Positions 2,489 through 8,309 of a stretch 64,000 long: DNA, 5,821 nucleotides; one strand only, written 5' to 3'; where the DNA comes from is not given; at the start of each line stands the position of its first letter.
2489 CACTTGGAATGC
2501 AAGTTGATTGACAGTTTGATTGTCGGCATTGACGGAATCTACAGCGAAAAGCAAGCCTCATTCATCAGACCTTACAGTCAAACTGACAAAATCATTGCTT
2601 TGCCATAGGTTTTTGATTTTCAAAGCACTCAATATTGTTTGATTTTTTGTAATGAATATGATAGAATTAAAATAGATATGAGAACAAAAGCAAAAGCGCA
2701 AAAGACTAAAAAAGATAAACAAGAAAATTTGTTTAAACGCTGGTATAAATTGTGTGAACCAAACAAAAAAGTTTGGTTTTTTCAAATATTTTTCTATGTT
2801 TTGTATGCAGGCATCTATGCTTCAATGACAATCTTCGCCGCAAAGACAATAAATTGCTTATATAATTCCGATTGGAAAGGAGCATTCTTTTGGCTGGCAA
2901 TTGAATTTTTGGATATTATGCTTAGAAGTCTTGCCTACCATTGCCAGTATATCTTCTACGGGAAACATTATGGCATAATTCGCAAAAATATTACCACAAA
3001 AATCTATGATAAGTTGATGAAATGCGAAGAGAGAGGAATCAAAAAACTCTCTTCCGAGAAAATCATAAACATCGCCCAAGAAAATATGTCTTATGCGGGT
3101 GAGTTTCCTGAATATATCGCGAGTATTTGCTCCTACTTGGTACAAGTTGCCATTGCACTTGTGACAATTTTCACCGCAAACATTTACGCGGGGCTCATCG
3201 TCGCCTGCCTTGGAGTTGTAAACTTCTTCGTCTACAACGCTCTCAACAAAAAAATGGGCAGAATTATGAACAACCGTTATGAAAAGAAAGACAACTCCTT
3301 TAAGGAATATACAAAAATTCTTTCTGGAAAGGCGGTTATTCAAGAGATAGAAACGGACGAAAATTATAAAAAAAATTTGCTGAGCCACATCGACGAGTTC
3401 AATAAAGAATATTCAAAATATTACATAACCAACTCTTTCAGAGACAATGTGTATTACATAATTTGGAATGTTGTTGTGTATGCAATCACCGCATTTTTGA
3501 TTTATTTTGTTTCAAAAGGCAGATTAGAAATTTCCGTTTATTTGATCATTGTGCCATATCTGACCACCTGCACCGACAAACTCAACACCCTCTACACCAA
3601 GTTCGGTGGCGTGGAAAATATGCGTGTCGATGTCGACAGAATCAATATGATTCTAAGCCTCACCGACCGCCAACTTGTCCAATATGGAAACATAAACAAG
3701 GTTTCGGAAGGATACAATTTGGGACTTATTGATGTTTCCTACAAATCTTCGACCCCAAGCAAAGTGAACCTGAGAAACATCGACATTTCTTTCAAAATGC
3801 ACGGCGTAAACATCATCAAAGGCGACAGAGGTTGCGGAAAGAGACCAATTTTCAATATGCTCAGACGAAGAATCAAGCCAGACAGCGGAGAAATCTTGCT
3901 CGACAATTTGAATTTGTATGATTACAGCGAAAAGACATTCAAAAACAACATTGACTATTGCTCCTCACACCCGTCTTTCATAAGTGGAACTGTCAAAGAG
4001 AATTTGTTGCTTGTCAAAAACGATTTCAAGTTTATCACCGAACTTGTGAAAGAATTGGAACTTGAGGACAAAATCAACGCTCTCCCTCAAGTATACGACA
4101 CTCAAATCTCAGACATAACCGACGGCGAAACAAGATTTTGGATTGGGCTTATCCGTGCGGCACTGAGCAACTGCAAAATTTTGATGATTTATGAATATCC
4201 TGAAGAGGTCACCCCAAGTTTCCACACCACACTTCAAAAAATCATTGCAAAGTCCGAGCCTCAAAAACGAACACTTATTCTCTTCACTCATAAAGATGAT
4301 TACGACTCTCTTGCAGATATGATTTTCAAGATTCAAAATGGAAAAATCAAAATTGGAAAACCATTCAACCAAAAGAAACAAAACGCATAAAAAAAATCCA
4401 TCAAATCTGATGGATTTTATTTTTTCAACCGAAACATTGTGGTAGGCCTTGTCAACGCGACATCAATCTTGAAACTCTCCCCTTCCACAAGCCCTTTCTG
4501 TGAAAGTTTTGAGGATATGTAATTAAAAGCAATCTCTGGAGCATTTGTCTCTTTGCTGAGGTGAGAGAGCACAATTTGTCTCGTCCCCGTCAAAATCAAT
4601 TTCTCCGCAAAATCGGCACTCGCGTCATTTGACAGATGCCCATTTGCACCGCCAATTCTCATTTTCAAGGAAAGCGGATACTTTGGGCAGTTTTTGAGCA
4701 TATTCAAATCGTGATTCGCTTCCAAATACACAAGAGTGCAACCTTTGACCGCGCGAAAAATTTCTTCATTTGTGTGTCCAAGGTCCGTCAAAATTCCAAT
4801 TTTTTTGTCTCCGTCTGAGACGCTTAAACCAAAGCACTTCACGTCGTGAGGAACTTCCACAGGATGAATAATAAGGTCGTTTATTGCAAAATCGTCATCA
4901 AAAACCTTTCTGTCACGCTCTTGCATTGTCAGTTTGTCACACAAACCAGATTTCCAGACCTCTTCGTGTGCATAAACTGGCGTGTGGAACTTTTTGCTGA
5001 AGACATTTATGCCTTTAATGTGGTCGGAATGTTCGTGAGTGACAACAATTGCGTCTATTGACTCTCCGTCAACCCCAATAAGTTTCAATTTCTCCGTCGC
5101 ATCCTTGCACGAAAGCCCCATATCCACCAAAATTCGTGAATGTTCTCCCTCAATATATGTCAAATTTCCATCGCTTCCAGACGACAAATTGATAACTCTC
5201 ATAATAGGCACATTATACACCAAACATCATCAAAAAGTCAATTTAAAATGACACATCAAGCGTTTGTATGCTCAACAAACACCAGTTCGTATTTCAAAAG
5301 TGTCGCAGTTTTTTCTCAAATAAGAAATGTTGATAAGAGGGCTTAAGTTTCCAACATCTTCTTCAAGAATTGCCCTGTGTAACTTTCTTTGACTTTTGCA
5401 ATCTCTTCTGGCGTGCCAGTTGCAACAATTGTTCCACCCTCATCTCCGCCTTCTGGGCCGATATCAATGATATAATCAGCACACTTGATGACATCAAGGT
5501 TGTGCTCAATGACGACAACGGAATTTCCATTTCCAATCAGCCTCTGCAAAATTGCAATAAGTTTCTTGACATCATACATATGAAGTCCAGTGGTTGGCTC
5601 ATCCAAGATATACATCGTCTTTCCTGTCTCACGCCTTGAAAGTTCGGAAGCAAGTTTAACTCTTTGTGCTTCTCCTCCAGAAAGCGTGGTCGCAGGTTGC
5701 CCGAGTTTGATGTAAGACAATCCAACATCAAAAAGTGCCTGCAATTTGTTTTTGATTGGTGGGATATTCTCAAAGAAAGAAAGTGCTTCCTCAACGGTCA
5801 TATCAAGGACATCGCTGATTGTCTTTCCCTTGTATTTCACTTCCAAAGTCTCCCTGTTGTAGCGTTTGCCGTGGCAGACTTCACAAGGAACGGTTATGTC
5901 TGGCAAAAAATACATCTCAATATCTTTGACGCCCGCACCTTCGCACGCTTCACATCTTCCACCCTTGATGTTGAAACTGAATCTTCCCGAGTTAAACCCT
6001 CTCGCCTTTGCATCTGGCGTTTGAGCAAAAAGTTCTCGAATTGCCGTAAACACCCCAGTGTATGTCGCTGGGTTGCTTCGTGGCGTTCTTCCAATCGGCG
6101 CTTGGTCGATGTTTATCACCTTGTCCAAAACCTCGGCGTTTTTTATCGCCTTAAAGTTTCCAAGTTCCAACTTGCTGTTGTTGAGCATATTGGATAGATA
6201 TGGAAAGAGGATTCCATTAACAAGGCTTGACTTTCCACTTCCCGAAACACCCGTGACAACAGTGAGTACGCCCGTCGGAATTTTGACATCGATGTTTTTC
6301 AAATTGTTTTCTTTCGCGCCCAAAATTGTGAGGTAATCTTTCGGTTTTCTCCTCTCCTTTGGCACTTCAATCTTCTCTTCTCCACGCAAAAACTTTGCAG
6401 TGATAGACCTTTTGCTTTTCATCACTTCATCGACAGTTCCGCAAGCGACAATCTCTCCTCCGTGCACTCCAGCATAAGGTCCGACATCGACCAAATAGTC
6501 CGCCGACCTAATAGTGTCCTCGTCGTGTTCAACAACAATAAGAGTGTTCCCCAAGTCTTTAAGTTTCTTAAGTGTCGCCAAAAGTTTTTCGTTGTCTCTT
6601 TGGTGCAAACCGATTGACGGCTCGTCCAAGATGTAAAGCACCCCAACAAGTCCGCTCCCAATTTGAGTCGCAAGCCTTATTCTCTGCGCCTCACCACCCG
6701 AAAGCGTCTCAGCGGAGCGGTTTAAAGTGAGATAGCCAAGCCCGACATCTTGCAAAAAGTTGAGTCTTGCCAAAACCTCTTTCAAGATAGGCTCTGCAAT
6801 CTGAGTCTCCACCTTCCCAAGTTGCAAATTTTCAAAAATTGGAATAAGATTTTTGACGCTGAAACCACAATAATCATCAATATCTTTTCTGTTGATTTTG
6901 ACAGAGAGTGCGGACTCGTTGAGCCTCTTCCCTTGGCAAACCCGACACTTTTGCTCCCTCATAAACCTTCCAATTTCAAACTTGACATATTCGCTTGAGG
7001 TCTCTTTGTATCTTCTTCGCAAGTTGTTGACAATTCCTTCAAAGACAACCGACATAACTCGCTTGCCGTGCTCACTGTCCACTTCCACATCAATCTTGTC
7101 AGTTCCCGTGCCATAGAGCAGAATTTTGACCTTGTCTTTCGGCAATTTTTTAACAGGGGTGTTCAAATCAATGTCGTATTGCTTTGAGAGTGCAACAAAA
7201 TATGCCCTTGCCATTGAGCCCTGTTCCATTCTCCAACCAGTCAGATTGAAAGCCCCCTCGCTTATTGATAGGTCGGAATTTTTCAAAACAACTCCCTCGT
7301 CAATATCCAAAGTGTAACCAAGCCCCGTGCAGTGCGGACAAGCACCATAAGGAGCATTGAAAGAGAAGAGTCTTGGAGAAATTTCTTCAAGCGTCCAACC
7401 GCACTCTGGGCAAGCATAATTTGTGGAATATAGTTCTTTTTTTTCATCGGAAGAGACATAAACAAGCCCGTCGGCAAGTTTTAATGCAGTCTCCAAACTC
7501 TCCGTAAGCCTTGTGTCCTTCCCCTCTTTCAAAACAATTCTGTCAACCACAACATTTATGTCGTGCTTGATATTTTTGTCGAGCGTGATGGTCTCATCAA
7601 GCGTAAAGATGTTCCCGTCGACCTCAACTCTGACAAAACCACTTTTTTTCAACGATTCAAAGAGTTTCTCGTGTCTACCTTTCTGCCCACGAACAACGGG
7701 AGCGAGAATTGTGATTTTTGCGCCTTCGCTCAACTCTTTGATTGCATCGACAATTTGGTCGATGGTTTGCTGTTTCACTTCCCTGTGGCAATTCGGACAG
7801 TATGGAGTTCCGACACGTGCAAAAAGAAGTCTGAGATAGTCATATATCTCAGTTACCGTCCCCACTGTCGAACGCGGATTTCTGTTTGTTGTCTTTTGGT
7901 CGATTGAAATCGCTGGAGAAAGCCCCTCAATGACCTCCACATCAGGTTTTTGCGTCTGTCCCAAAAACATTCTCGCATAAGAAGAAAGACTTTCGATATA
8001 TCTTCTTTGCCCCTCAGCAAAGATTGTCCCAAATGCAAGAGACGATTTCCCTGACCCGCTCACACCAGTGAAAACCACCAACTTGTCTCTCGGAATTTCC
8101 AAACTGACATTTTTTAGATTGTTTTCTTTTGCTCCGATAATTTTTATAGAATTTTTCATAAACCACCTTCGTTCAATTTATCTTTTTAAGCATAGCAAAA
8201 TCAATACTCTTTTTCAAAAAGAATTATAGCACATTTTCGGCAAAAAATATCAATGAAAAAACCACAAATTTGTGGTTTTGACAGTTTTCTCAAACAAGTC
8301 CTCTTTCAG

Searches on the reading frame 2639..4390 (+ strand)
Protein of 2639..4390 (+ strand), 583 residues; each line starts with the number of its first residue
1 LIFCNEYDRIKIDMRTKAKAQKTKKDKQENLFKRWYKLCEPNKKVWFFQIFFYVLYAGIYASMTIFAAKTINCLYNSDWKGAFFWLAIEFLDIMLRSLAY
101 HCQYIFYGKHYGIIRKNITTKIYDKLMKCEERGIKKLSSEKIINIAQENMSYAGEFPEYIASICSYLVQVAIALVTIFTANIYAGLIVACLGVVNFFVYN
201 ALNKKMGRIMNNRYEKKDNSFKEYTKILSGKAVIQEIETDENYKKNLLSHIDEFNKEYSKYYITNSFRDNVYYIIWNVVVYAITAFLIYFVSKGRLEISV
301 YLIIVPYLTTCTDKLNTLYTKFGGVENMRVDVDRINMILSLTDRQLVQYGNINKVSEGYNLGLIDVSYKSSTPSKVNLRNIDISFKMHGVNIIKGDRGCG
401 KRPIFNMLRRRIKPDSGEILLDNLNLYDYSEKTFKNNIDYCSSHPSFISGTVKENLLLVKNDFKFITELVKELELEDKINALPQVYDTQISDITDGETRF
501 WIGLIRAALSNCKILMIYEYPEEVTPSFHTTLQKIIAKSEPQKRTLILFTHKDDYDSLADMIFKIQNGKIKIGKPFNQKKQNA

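Call 15: search_protein_families(library=pfam, proteins=[window:2639-4390:+], max_evalue=0.001)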
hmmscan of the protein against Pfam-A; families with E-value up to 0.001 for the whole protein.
window:2639-4390:+ (583 aa): 2 families
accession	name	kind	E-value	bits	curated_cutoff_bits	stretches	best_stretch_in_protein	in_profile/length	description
PF00005.33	ABC_tran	-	6.6e-11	43.4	25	1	378-517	1-132/137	ABC transporter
PF00664.28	ABC_membrane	-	1.4e-07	31.9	28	1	47-309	2-268/274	ABC transporter transmembrane region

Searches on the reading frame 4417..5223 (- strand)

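Call 15: search_protein_families(library=pfam, proteins=[window:4417-5223:-], max_evalue=0.001)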
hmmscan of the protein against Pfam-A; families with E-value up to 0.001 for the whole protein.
window:4417-5223:- (268 aa): 3 families
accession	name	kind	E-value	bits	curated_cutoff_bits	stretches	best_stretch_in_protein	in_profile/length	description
PF12706.13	Lactamase_B_2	-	4.3e-17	62.8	27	1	30-221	2-199/200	Beta-lactamase superfamily domain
PF00753.33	Lactamase_B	-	6.5e-17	62.6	22.7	1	18-159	5-161/196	Metallo-beta-lactamase superfamily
PF23023.1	Anti-Pycsar_Apyc1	-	0.00027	20.9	50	1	27-78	28-76/250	Anti-Pycsar protein Apyc1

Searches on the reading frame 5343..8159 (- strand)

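Call 14: search_protein_families(library=pfam, proteins=[window:5343-8159:-], max_evalue=0.001)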
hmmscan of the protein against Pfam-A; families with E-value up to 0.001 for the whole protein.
window:5343-8159:- (938 aa): 10 families
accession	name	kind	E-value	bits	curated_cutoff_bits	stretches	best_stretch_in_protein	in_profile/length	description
PF17760.6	UvrA_inter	-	6.4e-41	139.1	23.3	1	131-237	1-107/109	UvrA interaction domain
PF17755.6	UvrA_DNA-bind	-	3.8e-28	98.4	23.2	1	287-396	1-108/110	UvrA DNA-binding domain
PF00005.33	ABC_tran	-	4.2e-20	73.2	25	1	812-857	92-137/137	ABC transporter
PF02463.25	SMC_N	-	4.4e-11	43.1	40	0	631-900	25-211/220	RecF/RecN/SMC N terminal domain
PF20703.3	nSTAND1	-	1.4e-07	32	27.1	0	631-660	34-63/379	Novel STAND NTPase 1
PF13555.12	AAA_29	-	5.2e-07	29.8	27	0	627-650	19-42/61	P-loop containing region of AAA domain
PF03193.22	RsgA_GTPase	-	2.8e-06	27.7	30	0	615-650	92-126/174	RsgA GTPase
PF13191.12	AAA_16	-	0.00013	23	32.6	0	628-651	22-45/167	AAA ATPase domain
PF00684.25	DnaJ_CXXCXGXG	-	0.00038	21.1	32.7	0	735-766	17-51/65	DnaJ central domain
PF13481.12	AAA_25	-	0.00088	19.4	27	0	622-647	25-50/195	AAA domain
